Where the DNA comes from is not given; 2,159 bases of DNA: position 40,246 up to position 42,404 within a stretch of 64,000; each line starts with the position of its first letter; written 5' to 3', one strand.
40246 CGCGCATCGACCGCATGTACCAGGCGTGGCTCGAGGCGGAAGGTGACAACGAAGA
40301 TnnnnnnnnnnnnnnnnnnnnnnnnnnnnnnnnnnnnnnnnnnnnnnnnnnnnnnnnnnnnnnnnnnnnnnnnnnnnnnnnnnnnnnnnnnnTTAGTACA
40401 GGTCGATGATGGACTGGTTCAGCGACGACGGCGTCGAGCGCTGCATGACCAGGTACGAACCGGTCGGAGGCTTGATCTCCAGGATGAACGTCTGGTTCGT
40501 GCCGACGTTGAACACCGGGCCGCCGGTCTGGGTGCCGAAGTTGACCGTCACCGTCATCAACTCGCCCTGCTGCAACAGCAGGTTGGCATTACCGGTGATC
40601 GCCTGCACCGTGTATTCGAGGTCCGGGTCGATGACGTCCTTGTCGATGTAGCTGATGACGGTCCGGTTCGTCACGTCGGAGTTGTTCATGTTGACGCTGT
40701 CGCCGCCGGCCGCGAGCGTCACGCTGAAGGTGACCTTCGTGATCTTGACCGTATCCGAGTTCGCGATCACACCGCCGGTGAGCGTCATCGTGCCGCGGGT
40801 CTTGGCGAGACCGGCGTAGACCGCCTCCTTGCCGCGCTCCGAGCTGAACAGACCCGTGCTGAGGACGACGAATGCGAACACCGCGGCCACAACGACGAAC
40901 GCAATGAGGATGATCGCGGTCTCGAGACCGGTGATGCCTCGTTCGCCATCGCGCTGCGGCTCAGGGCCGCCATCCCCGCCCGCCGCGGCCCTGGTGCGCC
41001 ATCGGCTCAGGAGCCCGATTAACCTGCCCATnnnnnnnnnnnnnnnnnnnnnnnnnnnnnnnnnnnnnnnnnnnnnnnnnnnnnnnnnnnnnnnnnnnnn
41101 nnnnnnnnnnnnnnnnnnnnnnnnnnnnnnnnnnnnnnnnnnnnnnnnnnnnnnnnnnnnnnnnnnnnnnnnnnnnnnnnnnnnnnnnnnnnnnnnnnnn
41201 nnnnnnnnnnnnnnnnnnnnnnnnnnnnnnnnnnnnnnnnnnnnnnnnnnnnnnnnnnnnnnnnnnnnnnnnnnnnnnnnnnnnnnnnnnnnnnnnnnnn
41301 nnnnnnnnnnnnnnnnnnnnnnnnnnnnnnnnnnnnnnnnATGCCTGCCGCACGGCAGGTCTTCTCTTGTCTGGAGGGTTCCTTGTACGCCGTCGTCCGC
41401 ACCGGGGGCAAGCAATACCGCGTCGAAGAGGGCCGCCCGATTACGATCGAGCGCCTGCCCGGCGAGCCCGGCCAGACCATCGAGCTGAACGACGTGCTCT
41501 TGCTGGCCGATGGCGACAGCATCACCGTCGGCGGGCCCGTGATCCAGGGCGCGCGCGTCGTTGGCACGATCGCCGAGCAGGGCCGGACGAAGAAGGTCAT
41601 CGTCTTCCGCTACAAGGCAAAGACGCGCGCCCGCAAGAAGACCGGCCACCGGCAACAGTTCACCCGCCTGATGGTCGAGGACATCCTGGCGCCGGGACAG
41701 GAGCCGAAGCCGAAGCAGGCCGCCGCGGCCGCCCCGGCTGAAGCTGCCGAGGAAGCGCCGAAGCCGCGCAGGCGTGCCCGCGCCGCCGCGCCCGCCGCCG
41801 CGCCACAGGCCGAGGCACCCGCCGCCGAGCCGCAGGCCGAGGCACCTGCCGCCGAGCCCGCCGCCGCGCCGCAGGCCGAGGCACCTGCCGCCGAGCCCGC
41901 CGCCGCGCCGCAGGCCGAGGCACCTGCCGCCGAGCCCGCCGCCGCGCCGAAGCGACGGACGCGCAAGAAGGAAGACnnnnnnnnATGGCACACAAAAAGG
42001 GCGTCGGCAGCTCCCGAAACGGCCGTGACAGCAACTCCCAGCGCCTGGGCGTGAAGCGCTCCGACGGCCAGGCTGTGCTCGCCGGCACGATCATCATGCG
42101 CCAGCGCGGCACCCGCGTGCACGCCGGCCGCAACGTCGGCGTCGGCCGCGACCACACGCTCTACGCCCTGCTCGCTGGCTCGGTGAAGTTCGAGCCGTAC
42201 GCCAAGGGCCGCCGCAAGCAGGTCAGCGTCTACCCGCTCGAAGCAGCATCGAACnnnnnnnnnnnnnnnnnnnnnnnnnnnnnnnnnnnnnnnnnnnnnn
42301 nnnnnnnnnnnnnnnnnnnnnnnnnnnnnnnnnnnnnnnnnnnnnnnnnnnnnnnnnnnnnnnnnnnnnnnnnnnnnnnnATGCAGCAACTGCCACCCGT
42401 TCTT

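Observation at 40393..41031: Archaellin-like gene in a bacterial housekeeping neighbourhood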

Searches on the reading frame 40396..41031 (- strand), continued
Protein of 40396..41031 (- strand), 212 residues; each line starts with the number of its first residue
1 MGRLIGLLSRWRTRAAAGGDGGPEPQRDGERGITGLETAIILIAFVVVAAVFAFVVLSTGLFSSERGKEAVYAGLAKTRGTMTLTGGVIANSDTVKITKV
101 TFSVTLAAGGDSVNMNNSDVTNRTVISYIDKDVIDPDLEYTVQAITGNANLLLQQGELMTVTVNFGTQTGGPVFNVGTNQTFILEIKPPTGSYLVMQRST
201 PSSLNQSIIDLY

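Call 40: list_cluster_members(proteins=[P0378, P0123, P0126, P0129, P0130, P0131, P0137, P0141, P0142, P0148])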
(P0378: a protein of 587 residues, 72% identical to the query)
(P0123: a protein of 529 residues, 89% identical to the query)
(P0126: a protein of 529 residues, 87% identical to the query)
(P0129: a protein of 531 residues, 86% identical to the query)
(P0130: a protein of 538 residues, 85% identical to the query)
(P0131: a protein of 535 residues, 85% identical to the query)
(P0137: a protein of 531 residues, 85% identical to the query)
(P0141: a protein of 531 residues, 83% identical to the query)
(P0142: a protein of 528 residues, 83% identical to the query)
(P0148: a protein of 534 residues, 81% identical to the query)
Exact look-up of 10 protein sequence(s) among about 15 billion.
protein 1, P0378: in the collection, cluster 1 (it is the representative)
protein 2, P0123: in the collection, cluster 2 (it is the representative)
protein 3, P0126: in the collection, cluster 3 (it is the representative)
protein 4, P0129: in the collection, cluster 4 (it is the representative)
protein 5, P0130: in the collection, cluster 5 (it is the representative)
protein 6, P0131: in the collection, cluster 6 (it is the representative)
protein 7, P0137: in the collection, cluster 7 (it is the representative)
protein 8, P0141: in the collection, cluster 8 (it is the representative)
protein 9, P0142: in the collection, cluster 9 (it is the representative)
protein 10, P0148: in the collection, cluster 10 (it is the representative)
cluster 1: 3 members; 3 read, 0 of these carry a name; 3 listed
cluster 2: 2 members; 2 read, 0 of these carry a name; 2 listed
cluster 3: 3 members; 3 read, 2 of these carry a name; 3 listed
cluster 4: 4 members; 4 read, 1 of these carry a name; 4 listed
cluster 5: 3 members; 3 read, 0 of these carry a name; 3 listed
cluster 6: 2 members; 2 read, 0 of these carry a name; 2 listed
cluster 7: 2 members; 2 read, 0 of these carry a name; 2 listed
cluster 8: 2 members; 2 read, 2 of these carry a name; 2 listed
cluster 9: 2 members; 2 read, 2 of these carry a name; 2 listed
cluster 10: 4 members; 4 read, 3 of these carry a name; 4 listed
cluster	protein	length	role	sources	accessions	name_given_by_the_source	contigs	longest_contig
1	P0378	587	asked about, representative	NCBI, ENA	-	-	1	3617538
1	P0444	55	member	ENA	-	-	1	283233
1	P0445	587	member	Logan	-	-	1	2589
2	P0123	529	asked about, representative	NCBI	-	-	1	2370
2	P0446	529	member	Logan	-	-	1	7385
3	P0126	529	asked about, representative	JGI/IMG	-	flagellar protein FlaJ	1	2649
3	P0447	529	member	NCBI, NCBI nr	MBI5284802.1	MAG: archaellar assembly protein FlaJ [Chloroflexi bacterium] | archaellar assembly protein FlaJ [Chloroflexota bacterium]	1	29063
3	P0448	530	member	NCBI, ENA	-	-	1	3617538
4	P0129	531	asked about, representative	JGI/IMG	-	-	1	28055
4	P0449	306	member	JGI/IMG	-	flagellar protein FlaJ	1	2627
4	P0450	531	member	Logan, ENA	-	-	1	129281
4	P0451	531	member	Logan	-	-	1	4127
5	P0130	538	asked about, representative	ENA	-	-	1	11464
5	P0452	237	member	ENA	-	-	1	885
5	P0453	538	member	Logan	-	-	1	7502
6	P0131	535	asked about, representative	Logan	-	-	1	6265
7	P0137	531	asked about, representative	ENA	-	-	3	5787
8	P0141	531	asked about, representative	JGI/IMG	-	flagellar protein FlaJ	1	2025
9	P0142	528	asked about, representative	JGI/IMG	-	flagellar protein FlaJ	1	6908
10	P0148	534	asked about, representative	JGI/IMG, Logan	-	flagellar protein FlaJ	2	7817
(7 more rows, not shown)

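Call 56: search_protein_families(library=pfam, proteins=[L074:2729-3607:+, L061:7097-7855:+, L031:6581-7393:-, L076:906-1985:-, L050:8982-9683:+, L016:16988-18208:+, L060:1386-2606:+, L019:2525-3385:+, L043:8085-8849:-, L017:1273-2037:+], max_evalue=0.001)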
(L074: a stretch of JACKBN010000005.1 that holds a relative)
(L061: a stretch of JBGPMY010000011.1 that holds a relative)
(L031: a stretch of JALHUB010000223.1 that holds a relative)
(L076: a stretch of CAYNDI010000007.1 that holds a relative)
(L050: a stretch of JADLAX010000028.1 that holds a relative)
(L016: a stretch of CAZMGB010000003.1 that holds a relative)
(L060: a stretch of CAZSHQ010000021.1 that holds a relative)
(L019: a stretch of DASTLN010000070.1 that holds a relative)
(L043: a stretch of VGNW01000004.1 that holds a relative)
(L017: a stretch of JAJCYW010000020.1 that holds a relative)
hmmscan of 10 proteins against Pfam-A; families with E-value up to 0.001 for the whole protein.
L074:2729-3607:+ (293 aa): 4 families
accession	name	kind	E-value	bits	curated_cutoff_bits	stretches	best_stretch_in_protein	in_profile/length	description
PF00005.33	ABC_tran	-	2.9e-34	119.1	25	1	18-161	2-136/137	ABC transporter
PF13304.12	AAA_21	-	1.5e-11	45.4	27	1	132-194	236-301/304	AAA domain, putative AbiEii toxin, Type IV TA system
PF13401.12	AAA_22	-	0.00043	21.1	27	0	28-182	6-110/130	AAA domain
PF02463.25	SMC_N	-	0.00052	19.9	40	0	28-47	25-44/220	RecF/RecN/SMC N terminal domain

L061:7097-7855:+ (253 aa): 0 families

L031:6581-7393:- (271 aa): 4 families
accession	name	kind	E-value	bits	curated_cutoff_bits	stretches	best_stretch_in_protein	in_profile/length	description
PF13561.12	adh_short_C2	-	6e-58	196.7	27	1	17-254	1-235/236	Enoyl-(Acyl carrier protein) reductase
PF00106.31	adh_short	-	9.1e-54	182.3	26.6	1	11-197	1-183/195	short chain dehydrogenase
PF08659.16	KR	-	2.3e-09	37.9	22.6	1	13-174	3-160/180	KR domain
PF01370.27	Epimerase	-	0.00046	20.1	20.9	0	13-96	1-73/240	NAD dependent epimerase/dehydratase family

L076:906-1985:- (360 aa): 5 families
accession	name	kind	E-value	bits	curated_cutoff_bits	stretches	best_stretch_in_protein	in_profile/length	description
PF00107.32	ADH_zinc_N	-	7.1e-33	113.7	31.8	1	188-320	1-127/129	Zinc-binding dehydrogenase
PF08240.17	ADH_N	-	1.2e-28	99.8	23.5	1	25-147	2-103/104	Alcohol dehydrogenase GroES-like domain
PF13602.12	ADH_zinc_N_2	-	6.7e-10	40.5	27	1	221-352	1-128/134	Zinc-binding dehydrogenase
PF16912.11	Glu_dehyd_C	-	1.9e-07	31.2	34.9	1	179-346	32-200/211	Glucose dehydrogenase C-terminus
PF01262.27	AlaDh_PNT_C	-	0.00068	19.6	23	0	179-240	29-92/214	Alanine dehydrogenase/PNT, C-terminal domain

L050:8982-9683:+ (234 aa): 1 family
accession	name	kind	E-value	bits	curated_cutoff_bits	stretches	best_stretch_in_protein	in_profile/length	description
PF01478.23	Peptidase_A24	-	2e-15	57.6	26.5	1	91-191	3-102/104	Type IV leader peptidase family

L016:16988-18208:+ (407 aa): 1 family
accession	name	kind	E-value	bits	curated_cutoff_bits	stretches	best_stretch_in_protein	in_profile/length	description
PF01551.29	Peptidase_M23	-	6.7e-22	77.9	28.7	1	310-402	5-96/96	Peptidase family M23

L060:1386-2606:+ (407 aa): 7 families
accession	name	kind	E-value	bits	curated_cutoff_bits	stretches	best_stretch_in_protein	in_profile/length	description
PF00534.26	Glycos_transf_1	-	6.8e-46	156.4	26.4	1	213-381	8-172/172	Glycosyl transferases group 1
PF13692.12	Glyco_trans_1_4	-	2e-41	142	27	1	220-366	2-141/142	Glycosyl transferases group 1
PF13439.12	Glyco_transf_4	-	4.4e-19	69.6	28.5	1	30-207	8-170/170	Glycosyltransferase Family 4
PF13579.12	Glyco_trans_4_4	-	1.6e-15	58.2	29.7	1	39-187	16-144/158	Glycosyl transferase 4-like domain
PF13477.12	Glyco_trans_4_2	-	1.4e-12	48.4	23.4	1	24-175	7-136/139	Glycosyl transferase 4-like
PF13524.12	Glyco_trans_1_2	-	2.8e-11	44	25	1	245-395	9-142/144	Glycosyl transferase-like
PF20706.3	GT4-conflict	-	2.7e-09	36.9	26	1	169-394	145-384/385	Family 4 Glycosyltransferase in conflict systems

L019:2525-3385:+ (287 aa): 1 family
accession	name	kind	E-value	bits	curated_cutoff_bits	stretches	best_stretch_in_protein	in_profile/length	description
PF00809.28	Pterin_bind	-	1.1e-67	228.6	25.5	1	25-265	1-244/244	Pterin binding enzyme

L043:8085-8849:- (255 aa): 3 families
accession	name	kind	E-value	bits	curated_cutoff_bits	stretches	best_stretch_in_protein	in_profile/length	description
PF00561.26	Abhydrolase_1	-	6.7e-28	98.4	25.8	2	43-165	2-129/245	alpha/beta hydrolase fold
PF12697.13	Abhydrolase_6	-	1.4e-19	72.1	26.3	1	44-243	1-215/217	Alpha/beta hydrolase family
PF12146.15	Hydrolase_4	-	4e-12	46.4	27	1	44-145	7-114/239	Serine aminopeptidase, S33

L017:1273-2037:+ (255 aa): 1 family
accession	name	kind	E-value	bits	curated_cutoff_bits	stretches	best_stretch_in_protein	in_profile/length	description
PF01694.28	Rhomboid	-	3.6e-32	112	22.6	1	87-237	6-139/143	Rhomboid domain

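Call 67: predict_structure(alignment_id=A2)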
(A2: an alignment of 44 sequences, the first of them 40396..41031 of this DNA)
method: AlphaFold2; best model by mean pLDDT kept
length: 212 residues; sequences in the alignment: 44
mean_pLDDT: 81.8   pTM: 0.61
mean pLDDT of the five models: 81.8, 81.3, 80.8, 79.1, 78.9
residues with pLDDT >= 90: 106; 70-90: 56; 50-70: 35; < 50: 15
segments of 3 or more residues with pLDDT < 50: 17-30
pLDDT, mean of each block of 10 residues (from residue 1): 65 52 43 73 95 88 60 55 90 93 87 90 94 94 91 92 91 90 93 90 91 85
secondary structure, 60 per line:
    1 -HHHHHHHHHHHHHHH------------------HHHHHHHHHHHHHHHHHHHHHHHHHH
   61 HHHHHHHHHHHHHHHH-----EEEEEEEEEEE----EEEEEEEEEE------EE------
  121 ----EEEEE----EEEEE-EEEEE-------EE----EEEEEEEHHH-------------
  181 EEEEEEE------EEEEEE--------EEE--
elements in order: H2-16 H35-76 E82-92 E97-106 E125-129 E134-138 E140-144 E158-164 E181-187 E194-199 E208-210

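Call 70: fold_search(model_id=the predicted structure, library=pdb)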
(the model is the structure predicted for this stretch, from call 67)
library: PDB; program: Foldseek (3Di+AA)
matches with E <= 10: 1049; with E <= 0.001: 21
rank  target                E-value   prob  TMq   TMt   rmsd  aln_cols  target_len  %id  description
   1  9i5h_C                1.1e-15  1.00  0.55  0.63   5.8       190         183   43  Structure of the bacterial archaellum from L. aerophila (released 2025-05-21)
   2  7txi                  7.7e-12  1.00  0.55  0.60   5.9       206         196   23  Cryo-EM of A. pernix flagellum (released 2022-06-01)
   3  9eq7_J                8.1e-12  1.00  0.51  0.60   5.8       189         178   20  Halobacterium salinarum archaellum filament (released 2024-07-17)
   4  9eq7_L                1.6e-11  1.00  0.53  0.61   5.8       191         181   20  Halobacterium salinarum archaellum filament (released 2024-07-17)
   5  9eq7_E                3.9e-11  1.00  0.53  0.62   5.8       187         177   21  Halobacterium salinarum archaellum filament (released 2024-07-17)
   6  9eq7_A                5.4e-11  1.00  0.52  0.60   6.1       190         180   20  Halobacterium salinarum archaellum filament (released 2024-07-17)
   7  7ofq_A                6.7e-11  1.00  0.54  0.55   5.6       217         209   18  The archaellum of Methanocaldococcus villosus (released 2022-01-19)
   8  9eq7_B                9.3e-11  1.00  0.52  0.61   5.8       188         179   20  Halobacterium salinarum archaellum filament (released 2024-07-17)
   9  5tfy_A                2.9e-10  1.00  0.47  0.59   5.8       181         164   29  The archaeal flagellum of Methanospirillum hungatei strain JF1. (released 2016-12-07)
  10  7ofq_B                4.2e-10  1.00  0.51  0.50   7.8       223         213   16  The archaellum of Methanocaldococcus villosus (released 2022-01-19)
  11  8rh5_A                2.0e-09  1.00  0.52  0.48   6.7       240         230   18  Oxiplasma meridianum archaellum (released 2025-01-01)
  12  5z1l_A                2.5e-09  1.00  0.53  0.56   5.9       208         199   16  Cryo-EM structure of Methanoccus maripaludis archaellum (released 2019-02-13)
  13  8cwm_0                2.9e-08  1.00  0.43  0.33  10.0       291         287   18  Cryo-EM structure of the supercoiled S. islandicus REY15A archaeal flagellar filament (released 2022-09-07)
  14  8qx4_A                4.0e-08  1.00  0.49  0.37   7.5       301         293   16  Sulfolobus acidocaldarius Archaellum filament. (released 2024-10-30)
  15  5ya6_A                4.7e-08  1.00  0.51  0.65   2.8       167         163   16  Crystal structure of archaeal flagellin FlaB1 from Methanocaldococcus jannaschii (released 2019-02-06)
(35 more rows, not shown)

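Call 79: search_protein_families(library=pfam, proteins=[L051:6756-8312:-, L083:11603-12055:+, L007:7110-8705:+, L044:841-1407:+, L009:5915-6940:+, L023:2952-3719:-, L083:8262-8948:+], max_evalue=0.01)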
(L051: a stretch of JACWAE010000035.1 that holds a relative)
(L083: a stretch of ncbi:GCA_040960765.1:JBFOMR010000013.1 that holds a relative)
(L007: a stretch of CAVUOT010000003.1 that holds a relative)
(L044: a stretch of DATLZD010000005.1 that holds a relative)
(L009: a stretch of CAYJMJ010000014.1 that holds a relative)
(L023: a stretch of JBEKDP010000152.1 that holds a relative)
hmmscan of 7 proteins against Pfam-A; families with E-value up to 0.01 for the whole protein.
L051:6756-8312:- (519 aa): 2 families
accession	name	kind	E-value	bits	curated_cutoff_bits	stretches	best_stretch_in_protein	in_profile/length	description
PF04055.27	Radical_SAM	-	1.1e-27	97.7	29.5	1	196-357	2-166/166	Radical SAM superfamily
PF02310.24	B12-binding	-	3.5e-25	88.6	32.1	1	29-136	14-119/121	B12 binding domain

L083:11603-12055:+ (150 aa): 0 families

L007:7110-8705:+ (532 aa): 0 families

L044:841-1407:+ (189 aa): 9 families
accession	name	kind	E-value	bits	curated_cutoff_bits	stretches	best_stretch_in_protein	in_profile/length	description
PF04542.20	Sigma70_r2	-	7.4e-22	77.4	24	1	22-89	1-71/71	Sigma-70 region 2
PF08281.18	Sigma70_r4_2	-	3.9e-20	71.7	25.7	1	118-170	2-54/54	Sigma-70, region 4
PF04545.22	Sigma70_r4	-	1.9e-13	50.1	24.1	1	124-172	2-50/50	Sigma-70, region 4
PF07638.17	Sigma70_ECF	-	3.6e-07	30.7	21.1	1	115-174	125-183/185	ECF sigma factor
PF12645.13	HTH_16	-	0.00035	21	22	1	7-38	3-34/65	Helix-turn-helix domain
PF13384.12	HTH_23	-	0.00077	19.7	24.6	1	133-160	8-35/50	Homeodomain-like domain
PF22233.2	PhyR_sigma-like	-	0.0048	17.1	27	1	125-160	2-37/50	Response regulator PhyR, sigma-like domain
PF13412.12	HTH_24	-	0.0053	16.7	21.9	0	142-165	17-40/48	Winged helix-turn-helix DNA-binding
PF13518.12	HTH_28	-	0.0059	17.1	25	1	131-164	1-34/52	Helix-turn-helix domain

L009:5915-6940:+ (342 aa): 1 family
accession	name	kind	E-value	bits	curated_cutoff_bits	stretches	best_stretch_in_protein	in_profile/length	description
PF01520.23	Amidase_3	-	2e-31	109.8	27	1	127-332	1-173/174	N-acetylmuramoyl-L-alanine amidase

L023:2952-3719:- (256 aa): 2 families
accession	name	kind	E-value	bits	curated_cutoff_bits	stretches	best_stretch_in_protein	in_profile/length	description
PF00196.25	GerE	-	1.6e-10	40.9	23.5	1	184-226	3-45/57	Bacterial regulatory proteins, luxR family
PF00072.30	Response_reg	-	4.5e-09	36.9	30.2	1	40-125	2-84/111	Response regulator receiver domain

L083:8262-8948:+ (228 aa): 0 families

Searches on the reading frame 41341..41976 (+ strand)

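Call 17: search_protein_families(library=pfam, proteins=[window:41341-41976:+], max_evalue=0.01)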
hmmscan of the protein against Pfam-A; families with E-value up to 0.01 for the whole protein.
window:41341-41976:+ (212 aa): 1 family
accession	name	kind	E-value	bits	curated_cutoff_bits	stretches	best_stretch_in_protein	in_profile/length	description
PF00829.26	Ribosomal_L21p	-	1.9e-35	121.5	27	1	16-115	2-99/99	Ribosomal prokaryotic L21 protein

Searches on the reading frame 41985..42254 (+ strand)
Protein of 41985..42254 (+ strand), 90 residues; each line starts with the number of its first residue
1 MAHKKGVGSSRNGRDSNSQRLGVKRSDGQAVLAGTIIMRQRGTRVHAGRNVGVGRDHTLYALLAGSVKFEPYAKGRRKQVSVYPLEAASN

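Call 17: search_protein_families(library=pfam, proteins=[window:41985-42254:+], max_evalue=0.01)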
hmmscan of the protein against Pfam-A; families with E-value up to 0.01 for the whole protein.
window:41985-42254:+ (90 aa): 1 family
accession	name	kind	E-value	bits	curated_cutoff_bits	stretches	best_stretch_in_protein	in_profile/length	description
PF01016.24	Ribosomal_L27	-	2.1e-36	124.3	20.5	1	2-82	1-79/79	Ribosomal L27 protein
